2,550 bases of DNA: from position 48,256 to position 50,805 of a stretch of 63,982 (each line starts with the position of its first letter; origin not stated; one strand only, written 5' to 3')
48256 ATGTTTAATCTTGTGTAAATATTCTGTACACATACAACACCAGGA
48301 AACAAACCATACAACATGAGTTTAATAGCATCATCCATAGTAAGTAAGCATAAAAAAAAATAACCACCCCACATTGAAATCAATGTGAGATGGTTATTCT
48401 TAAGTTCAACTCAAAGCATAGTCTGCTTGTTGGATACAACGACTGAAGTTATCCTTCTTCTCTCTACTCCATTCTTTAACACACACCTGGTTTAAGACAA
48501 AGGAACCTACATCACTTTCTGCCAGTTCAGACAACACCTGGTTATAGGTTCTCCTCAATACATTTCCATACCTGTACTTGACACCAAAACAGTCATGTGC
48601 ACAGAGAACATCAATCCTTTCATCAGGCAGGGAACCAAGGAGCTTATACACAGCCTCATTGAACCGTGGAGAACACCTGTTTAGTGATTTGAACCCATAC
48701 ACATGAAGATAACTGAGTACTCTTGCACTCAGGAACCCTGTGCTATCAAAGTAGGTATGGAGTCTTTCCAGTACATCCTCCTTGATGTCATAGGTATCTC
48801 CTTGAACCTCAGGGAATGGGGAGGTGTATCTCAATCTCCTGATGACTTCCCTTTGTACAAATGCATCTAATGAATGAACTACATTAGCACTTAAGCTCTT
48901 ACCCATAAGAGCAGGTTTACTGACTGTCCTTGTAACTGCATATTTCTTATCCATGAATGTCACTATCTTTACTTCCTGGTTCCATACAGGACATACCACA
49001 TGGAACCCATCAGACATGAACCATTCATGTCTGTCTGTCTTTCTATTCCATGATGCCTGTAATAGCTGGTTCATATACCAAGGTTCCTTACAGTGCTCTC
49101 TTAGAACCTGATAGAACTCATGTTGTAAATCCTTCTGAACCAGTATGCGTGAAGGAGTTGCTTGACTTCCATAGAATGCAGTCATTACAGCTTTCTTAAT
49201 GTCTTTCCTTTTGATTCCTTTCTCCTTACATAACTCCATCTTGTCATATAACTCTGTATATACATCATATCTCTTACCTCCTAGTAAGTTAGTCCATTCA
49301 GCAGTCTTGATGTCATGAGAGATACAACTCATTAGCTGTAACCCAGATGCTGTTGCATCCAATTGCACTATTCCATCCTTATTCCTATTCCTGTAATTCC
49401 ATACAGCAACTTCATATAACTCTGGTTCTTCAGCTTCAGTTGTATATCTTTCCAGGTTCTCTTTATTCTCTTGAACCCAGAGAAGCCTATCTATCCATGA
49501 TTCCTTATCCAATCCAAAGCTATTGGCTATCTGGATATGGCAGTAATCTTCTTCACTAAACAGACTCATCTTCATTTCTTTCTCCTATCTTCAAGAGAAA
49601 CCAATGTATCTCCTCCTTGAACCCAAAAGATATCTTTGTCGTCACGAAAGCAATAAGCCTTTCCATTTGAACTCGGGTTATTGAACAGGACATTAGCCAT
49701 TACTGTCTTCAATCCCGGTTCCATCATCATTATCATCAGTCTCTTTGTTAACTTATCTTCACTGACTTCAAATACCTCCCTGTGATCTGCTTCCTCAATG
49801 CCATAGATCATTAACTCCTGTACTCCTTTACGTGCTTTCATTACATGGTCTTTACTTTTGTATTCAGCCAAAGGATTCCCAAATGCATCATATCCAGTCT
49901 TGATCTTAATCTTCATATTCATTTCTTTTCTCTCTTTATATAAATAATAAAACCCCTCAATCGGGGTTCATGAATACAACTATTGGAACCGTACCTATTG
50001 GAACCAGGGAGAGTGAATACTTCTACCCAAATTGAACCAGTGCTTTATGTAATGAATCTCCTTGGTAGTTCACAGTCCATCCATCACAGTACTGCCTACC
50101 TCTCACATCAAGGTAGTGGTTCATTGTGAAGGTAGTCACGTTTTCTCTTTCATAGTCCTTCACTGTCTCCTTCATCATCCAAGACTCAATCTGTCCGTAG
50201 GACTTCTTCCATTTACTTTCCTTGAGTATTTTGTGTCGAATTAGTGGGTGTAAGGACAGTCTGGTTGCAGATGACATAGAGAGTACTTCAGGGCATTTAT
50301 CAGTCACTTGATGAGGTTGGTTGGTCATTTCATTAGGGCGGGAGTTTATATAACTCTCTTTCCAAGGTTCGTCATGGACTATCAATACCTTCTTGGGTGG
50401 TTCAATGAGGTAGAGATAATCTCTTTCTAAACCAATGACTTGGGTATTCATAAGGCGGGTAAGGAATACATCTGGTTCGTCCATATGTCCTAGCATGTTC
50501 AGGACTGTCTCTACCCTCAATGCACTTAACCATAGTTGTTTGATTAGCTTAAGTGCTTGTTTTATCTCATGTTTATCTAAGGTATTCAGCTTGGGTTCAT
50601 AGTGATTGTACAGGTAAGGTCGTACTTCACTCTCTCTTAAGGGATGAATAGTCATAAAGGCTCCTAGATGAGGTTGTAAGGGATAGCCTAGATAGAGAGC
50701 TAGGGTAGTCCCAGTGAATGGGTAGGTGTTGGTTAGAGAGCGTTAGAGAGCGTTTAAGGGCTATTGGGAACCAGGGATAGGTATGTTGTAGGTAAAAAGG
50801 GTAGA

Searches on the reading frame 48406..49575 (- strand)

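Call 12: search_protein_families(library=phrogs, proteins=[window:48406-49575:-], max_evalue=0.001)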
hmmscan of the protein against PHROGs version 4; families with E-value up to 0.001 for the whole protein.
window:48406-49575:- (389 aa): 4 families
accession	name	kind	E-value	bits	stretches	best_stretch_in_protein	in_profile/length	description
phrog_2051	-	DNA, RNA and nucleotide metabolism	2e-95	321.2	1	3-389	1-401/401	RNA polymerase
phrog_20599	-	DNA, RNA and nucleotide metabolism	2.1e-23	83.7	1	3-116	1-120/149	RNA polymerase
phrog_414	-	DNA, RNA and nucleotide metabolism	1.4e-19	70.9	1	12-153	431-610/816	RNA polymerase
phrog_2166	-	DNA, RNA and nucleotide metabolism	5.5e-06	26.4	0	8-111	323-444/505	N4-like RNA polymerase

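Call 13: search_protein_families(library=pfam, proteins=[window:48406-49575:-], max_evalue=0.01)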
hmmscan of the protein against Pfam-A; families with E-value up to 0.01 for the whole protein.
window:48406-49575:- (389 aa): 1 family
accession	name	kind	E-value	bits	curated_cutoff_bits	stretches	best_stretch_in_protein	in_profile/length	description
PF00940.24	RNA_pol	-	3.1e-13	49.8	22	1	10-153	9-186/448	DNA-dependent RNA polymerase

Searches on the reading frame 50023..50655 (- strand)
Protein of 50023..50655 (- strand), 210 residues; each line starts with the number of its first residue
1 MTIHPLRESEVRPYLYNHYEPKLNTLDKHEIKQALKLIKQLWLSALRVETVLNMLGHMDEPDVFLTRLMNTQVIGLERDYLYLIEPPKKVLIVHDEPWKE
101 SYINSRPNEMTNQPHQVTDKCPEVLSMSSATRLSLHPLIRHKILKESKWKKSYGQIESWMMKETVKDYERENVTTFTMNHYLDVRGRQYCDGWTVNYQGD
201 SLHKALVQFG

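Call 12: search_protein_families(library=phrogs, proteins=[window:50023-50655:-], max_evalue=0.001)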
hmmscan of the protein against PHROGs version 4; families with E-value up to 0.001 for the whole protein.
window:50023-50655:- (210 aa): 2 families
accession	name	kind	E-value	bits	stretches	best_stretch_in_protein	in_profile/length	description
phrog_2166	-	DNA, RNA and nucleotide metabolism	2.5e-08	34.2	1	148-209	251-313/505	N4-like RNA polymerase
phrog_414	-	DNA, RNA and nucleotide metabolism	0.00053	19.3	1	159-209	369-417/816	RNA polymerase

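Call 13: search_protein_families(library=pfam, proteins=[window:50023-50655:-], max_evalue=0.01)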
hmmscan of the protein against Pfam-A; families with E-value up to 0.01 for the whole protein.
window:50023-50655:- (210 aa): 0 families
